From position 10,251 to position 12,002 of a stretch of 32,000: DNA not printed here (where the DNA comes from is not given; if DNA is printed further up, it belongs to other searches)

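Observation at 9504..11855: Cysteine synthase fused in-frame to a CysRS whose class I signature motifs are degenerate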

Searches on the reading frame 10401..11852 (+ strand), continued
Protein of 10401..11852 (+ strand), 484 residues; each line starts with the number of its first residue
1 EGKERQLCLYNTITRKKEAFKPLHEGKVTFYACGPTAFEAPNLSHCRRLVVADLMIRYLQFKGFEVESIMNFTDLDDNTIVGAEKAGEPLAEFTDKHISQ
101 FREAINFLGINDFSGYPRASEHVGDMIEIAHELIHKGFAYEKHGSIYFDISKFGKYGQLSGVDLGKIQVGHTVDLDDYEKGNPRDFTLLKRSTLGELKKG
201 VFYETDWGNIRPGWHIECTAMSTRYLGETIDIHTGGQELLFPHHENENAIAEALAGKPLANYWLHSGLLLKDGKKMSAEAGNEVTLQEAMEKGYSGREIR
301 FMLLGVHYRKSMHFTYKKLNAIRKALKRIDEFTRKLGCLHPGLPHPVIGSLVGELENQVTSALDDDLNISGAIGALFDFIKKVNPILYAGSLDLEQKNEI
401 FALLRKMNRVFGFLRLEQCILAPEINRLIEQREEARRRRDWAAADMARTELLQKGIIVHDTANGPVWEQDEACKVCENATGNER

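Call 52: find_encoding_contigs(protein=P0286, flank=8000, max_places=1)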
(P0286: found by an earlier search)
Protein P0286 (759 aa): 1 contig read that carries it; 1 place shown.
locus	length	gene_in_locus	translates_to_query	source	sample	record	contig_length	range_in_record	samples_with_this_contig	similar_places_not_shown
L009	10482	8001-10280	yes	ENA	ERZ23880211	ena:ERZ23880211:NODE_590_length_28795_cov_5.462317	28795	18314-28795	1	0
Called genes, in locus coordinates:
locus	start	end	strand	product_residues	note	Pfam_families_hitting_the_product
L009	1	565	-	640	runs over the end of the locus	PF00133:tRNA-synt_1, PF01406:tRNA-synt_1e (weak), PF09334:tRNA-synt_1g, PF00133:tRNA-synt_1, PF19303:Anticodon_3, PF08264:Anticodon_1 (weak), PF01588:tRNA_bind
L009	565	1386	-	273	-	PF04468:PSP1, PF28472:PSP1_3rd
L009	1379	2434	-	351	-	PF13177:DNA_pol3_delta2, PF09115:DNApol3-delta_C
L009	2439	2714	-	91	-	PF00216:Bac_DNA_binding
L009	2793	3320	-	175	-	PF02357:NusG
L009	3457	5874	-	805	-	PF19838:LptD_2, PF04453:LptD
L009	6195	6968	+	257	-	PF01975:SurE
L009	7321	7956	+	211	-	PF02223:Thymidylate_kin, PF13521:AAA_28 (weak)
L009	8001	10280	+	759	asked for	PF00291:PALP, PF01406:tRNA-synt_1e, PF09190:DALR_2, PF23493:CysS_C (weak)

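Call 53: find_encoding_contigs(protein=P0121, flank=8000, max_places=1)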
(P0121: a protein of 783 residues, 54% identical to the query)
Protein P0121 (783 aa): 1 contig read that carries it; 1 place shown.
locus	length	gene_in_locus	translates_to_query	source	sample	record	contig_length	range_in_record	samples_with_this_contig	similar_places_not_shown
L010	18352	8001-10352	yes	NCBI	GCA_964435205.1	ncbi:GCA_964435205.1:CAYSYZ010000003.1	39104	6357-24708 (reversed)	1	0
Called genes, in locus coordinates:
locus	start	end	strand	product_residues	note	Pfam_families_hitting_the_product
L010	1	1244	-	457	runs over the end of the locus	PF00004:AAA (weak), PF07728:AAA_5 (weak), PF00004:AAA (weak), PF07724:AAA_2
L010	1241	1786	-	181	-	PF00227:Proteasome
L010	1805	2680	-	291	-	PF02899:Phage_int_SAM_1, PF13495:Phage_int_SAM_4 (weak), PF00589:Phage_integrase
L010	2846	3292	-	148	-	PF00011:HSP20, PF17886:ArsA_HSP20 (weak)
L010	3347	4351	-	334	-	PF00158:Sigma54_activat (weak), PF07724:AAA_2, PF13401:AAA_22 (faint), PF00004:AAA, PF07728:AAA_5, PF10431:ClpB_D2-small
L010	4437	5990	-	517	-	-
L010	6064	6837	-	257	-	PF01975:SurE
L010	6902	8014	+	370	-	-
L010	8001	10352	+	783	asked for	PF00291:PALP, PF01406:tRNA-synt_1e, PF01921:tRNA-synt_1f (faint), PF09334:tRNA-synt_1g (weak), PF09190:DALR_2, PF23493:CysS_C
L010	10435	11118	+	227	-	PF00881:Nitroreductase, PF14512:TM1586_NiRdase (weak)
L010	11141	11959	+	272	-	PF02596:DUF169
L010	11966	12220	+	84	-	-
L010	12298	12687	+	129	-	PF01575:MaoC_dehydratas (weak), PF03061:4HBT, PF22636:FlK (weak)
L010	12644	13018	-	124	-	-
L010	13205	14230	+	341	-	PF04340:DUF484 (faint), PF13185:GAF_2 (weak), PF01590:GAF (weak), PF00990:GGDEF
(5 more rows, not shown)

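Call 63: list_cluster_members(proteins=[P0167, P0169, P0183, P0190, P0193, P0194, P0208, P0212, P0217, P0226])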
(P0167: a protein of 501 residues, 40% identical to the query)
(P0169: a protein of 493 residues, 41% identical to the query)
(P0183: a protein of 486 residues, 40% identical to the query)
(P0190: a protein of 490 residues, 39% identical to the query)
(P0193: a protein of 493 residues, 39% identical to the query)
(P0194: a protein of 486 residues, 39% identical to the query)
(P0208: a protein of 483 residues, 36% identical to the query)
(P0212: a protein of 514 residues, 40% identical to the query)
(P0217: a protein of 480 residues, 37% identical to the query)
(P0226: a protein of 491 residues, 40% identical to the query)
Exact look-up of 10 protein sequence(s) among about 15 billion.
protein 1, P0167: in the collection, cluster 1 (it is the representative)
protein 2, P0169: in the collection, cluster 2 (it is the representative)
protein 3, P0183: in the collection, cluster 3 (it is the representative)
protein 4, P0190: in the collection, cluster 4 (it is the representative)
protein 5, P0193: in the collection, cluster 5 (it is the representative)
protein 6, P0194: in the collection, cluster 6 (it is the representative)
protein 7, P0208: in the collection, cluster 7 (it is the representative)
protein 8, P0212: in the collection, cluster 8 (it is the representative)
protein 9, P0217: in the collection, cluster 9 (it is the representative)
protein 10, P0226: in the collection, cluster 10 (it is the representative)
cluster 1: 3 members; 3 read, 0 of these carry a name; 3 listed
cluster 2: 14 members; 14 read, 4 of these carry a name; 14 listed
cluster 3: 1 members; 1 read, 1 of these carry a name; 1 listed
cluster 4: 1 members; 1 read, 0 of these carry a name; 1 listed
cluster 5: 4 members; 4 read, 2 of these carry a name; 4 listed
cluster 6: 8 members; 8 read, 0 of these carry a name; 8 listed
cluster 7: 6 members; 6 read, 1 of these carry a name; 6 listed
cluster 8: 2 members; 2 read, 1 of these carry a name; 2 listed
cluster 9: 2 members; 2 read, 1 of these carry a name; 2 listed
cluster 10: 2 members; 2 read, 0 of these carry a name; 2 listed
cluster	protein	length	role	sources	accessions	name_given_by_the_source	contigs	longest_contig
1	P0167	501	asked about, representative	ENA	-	-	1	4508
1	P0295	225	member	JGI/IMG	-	-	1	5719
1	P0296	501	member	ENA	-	-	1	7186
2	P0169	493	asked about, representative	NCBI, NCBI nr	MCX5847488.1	MAG: cysteine--tRNA ligase [Deltaproteobacteria bacterium] | cysteine--tRNA ligase [Deltaproteobacteria bacterium]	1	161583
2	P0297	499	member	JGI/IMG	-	cysteinyl-tRNA synthetase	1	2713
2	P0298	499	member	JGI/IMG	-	cysteinyl-tRNA synthetase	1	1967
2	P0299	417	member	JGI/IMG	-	cysteinyl-tRNA synthetase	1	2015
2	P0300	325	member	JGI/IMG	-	-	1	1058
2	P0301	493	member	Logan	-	-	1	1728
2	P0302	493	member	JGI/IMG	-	-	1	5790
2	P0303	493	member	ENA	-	-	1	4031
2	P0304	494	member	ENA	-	-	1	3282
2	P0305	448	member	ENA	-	-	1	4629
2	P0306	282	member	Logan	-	-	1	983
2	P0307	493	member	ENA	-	-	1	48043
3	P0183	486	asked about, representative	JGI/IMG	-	cysteinyl-tRNA synthetase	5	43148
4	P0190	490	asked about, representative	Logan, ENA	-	-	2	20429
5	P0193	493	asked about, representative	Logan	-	-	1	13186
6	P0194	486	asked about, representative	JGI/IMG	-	-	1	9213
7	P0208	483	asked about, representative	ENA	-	-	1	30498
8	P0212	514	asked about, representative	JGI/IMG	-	cysteinyl-tRNA synthetase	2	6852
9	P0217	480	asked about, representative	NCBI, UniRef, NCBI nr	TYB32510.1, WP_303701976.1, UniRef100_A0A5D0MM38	MAG: cysteine--tRNA ligase [Flexistipes sinusarabici] | Cysteine--tRNA ligase n=1 Tax=Flexistipes sinusarabici TaxID=2352 RepID=A0A5D0MM38_FLESI | cysteine--tRNA ligase [Flexistipes sinusarabici]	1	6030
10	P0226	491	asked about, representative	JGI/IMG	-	-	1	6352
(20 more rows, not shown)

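Call 64: find_homologous_proteins(query=P0169, max_evalue=1e-30)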
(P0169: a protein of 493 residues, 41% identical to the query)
Query P0169 (493 aa): 8000 proteins with E <= 1e-30 among 8000 candidates; the best 120 are listed.
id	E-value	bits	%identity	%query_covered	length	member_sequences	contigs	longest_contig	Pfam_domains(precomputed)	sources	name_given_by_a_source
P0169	0.0e+0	1141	100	100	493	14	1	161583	PF09334.18,PF01406.26,PF23493.2,PF01921.25,PF00133.29,PF09190.18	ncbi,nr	ncbi:MAG: cysteine--tRNA ligase [Deltaproteobacteria bacterium]|nr:cysteine--tRNA ligase [Deltaprote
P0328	8.5e-294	993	86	100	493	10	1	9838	PF09334.18,PF01406.26,PF01921.25,PF00133.29,PF09190.18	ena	-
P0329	2.9e-293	991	86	100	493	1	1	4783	PF09334.18,PF01406.26,PF01921.25,PF00133.29,PF09190.18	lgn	-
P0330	2.6e-289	978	84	100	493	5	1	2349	PF09334.18,PF01406.26,PF01921.25,PF00133.29,PF09190.18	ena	-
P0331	7.4e-289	976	84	100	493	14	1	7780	PF09334.18,PF01406.26,PF23493.2,PF01921.25,PF00133.29,PF09190.18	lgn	-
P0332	2.3e-285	965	83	100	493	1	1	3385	PF09334.18,PF01406.26,PF01921.25,PF00133.29,PF09190.18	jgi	jgi:cysteinyl-tRNA synthetase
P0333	4.7e-285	964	84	100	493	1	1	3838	PF09334.18,PF01406.26,PF01921.25,PF00133.29,PF09190.18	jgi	jgi:cysteinyl-tRNA synthetase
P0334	3.0e-284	961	82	100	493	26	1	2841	PF09334.18,PF01406.26,PF01921.25,PF00133.29,PF09190.18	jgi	jgi:cysteinyl-tRNA synthetase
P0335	5.4e-284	960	83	100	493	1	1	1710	PF09334.18,PF01406.26,PF01921.25,PF00133.29,PF09190.18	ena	-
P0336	6.6e-283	957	84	100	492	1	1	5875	PF09334.18,PF01406.26,PF01921.25,PF00133.29,PF09190.18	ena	-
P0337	7.6e-283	957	81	100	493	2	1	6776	PF09334.18,PF01406.26,PF23493.2,PF01921.25,PF00133.29,PF09190.18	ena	-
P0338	1.1e-282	956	82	100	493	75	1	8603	PF09334.18,PF01406.26,PF01921.25,PF00133.29,PF09190.18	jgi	-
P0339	6.2e-282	954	82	100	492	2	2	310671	PF09334.18,PF01406.26,PF01921.25,PF00133.29,PF09190.18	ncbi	ncbi:MAG: cysteine--tRNA ligase [Syntrophales bacterium]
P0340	7.8e-282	953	82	100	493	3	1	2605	PF09334.18,PF01406.26,PF01921.25,PF00133.29,PF09190.18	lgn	-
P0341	8.2e-282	953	82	100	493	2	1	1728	PF09334.18,PF01406.26,PF01921.25,PF00133.29,PF09190.18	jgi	jgi:cysteinyl-tRNA synthetase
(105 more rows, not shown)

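Call 71: search_dna_similar(query=P0169, collection=plasmids, mode=protein, max_rows=25, max_evalue=1e-20)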
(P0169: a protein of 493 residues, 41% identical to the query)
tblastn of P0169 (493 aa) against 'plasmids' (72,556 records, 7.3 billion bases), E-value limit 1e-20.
Records with a match: 630; places in all: 633; records where one place covers at least 80% of the query: 611.
Best place of each record, by identity: <60% 630.
By first word of the organism name: Klebsiella 503; Escherichia 26; Clostridioides 12; Salmonella 10; Paracoccus 6; Paraburkholderia 5; Sinorhizobium 4; Variovorax 4; Acinetobacter 3; Listeria 3; and 41 more.
By predicted mobility (MOB-suite, as given by PLSDB): non-mobilizable 488; conjugative 127; mobilizable 15.
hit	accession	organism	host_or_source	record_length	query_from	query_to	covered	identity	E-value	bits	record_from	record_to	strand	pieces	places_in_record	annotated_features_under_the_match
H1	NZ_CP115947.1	Ralstonia solanacearum MolK2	Musa sp.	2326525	2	491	99%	47.3%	3e-142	458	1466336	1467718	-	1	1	record has no annotation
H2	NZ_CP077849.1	Acinetobacter baumannii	Homo sapiens,Rectal swab_P28_BU14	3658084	5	491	99%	47.6%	4e-140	452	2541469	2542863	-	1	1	none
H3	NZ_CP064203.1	Acinetobacter baumannii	Homo sapiens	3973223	5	491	99%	47.6%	4e-140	452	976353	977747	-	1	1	none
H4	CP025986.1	Ralstonia solanacearum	Cucurbita maxima,culture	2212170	2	491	99%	47.2%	5e-132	429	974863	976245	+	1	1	cysteine--tRNA ligase | Fe-S cluster assembly protein HesB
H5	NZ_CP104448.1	Acinetobacter baumannii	Homo sapiens,sputum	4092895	5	491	99%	47.3%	1e-139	451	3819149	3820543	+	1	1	none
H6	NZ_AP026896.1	Aeromonas caviae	Microbe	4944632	3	491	99%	47.1%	5e-141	455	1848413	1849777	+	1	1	none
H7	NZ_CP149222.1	Salmonella enterica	Homo sapiens,single cell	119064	3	491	99%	46.9%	8e-134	434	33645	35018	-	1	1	cysS: cysteine--tRNA ligase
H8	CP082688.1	Salmonella enterica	ground turkey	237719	3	491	99%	46.7%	1e-134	436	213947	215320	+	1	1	cysS: cysteine--tRNA ligase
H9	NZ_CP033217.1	Clostridioides difficile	Homo sapiens,stool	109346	1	488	99%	46.7%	6e-146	469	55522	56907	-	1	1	cysS: cysteine--tRNA ligase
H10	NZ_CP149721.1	Clostridioides difficile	Homo sapiens,single cell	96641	1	488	99%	46.7%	7e-146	469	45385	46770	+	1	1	cysS: cysteine--tRNA ligase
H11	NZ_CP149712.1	Clostridioides difficile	-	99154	1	488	99%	46.7%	7e-146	469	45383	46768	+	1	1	cysS: cysteine--tRNA ligase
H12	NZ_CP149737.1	Clostridioides difficile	Homo sapiens,single cell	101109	1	488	99%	46.7%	7e-146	469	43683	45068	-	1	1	cysS: cysteine--tRNA ligase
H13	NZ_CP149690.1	Clostridioides difficile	-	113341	1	488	99%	46.7%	7e-146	469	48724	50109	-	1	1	cysS: cysteine--tRNA ligase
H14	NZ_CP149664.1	Clostridioides difficile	-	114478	1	488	99%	46.7%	7e-146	469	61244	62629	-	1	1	cysS: cysteine--tRNA ligase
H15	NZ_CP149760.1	Clostridioides difficile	Homo sapiens,single cell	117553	1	488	99%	46.7%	7e-146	469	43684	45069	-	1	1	cysS: cysteine--tRNA ligase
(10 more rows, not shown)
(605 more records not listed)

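Call 77: find_homologous_proteins(query=P0226, max_evalue=1e-30)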
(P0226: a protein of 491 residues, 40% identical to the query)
Query P0226 (491 aa): 8000 proteins with E <= 1e-30 among 8000 candidates; the best 120 are listed.
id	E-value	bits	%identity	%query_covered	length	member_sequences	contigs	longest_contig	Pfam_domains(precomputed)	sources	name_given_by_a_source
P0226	0.0e+0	1132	100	100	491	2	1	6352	PF09334.18,PF01406.26,PF01921.25,PF00133.29,PF09190.18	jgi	-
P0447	2.7e-270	915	85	95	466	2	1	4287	PF09334.18,PF01406.26,PF23493.2,PF01921.25,PF00133.29,PF09190.18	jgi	jgi:cysteinyl-tRNA synthetase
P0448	4.6e-243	825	73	100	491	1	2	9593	PF09334.18,PF01406.26,PF23493.2,PF01921.25,PF00133.29,PF09190.18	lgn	-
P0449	3.9e-241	819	73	100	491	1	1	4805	PF09334.18,PF01406.26,PF23493.2,PF01921.25,PF00133.29,PF09190.18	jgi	-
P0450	4.6e-239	812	72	100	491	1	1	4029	PF09334.18,PF01406.26,PF23493.2,PF01921.25,PF00133.29,PF09190.18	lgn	-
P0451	3.9e-238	809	71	100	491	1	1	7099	PF09334.18,PF01406.26,PF23493.2,PF01921.25,PF00133.29,PF09190.18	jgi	jgi:cysteinyl-tRNA synthetase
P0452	8.0e-237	805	70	100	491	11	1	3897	PF09334.18,PF01406.26,PF23493.2,PF01921.25,PF00133.29,PF09190.18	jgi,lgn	jgi:cysteinyl-tRNA synthetase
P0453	5.5e-236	802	71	100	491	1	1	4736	PF09334.18,PF01406.26,PF23493.2,PF01921.25,PF00133.29,PF09190.18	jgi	jgi:cysteinyl-tRNA synthetase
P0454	1.3e-235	801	70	100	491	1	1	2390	PF09334.18,PF01406.26,PF23493.2,PF01921.25,PF00133.29,PF09190.18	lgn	-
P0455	2.7e-235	800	71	100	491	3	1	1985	PF09334.18,PF01406.26,PF23493.2,PF01921.25,PF00133.29,PF09190.18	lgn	-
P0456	4.8e-235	799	70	100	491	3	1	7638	PF09334.18,PF01406.26,PF23493.2,PF01921.25,PF00133.29,PF09190.18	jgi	-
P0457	5.3e-235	799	70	100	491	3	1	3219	PF09334.18,PF01406.26,PF23493.2,PF01921.25,PF00133.29,PF09190.18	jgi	jgi:cysteinyl-tRNA synthetase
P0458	8.7e-235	798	70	100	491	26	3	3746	PF09334.18,PF01406.26,PF23493.2,PF01921.25,PF00133.29,PF09190.18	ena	-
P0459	3.8e-234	796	71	98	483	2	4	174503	PF09334.18,PF01406.26,PF23493.2,PF01921.25,PF00133.29,PF09190.18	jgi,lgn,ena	-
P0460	2.6e-230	783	71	98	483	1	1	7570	PF09334.18,PF01406.26,PF23493.2,PF01921.25,PF00133.29,PF09190.18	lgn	-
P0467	5.8e-225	766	67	100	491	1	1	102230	PF09334.18,PF01406.26,PF23493.2,PF01921.25,PF00133.29,PF09190.18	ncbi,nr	ncbi:MAG: cysteine--tRNA ligase [Desulfobacterota bacterium]|nr:cysteine--tRNA ligase [Thermodesulfo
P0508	1.9e-212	724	66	100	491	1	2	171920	PF09334.18,PF01406.26,PF23493.2,PF01921.25,PF00133.29,PF09190.18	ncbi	-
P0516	1.0e-211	722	64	100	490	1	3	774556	PF09334.18,PF01406.26,PF23493.2,PF01921.25,PF00133.29,PF09190.18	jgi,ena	-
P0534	1.2e-193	662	60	100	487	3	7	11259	PF09334.18,PF01406.26,PF23493.2,PF01921.25,PF00133.29,PF09190.18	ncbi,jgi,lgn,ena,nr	ncbi:MAG: cysteine--tRNA ligase [Deltaproteobacteria bacterium]|jgi:cysteinyl-tRNA synthetase|nr:cys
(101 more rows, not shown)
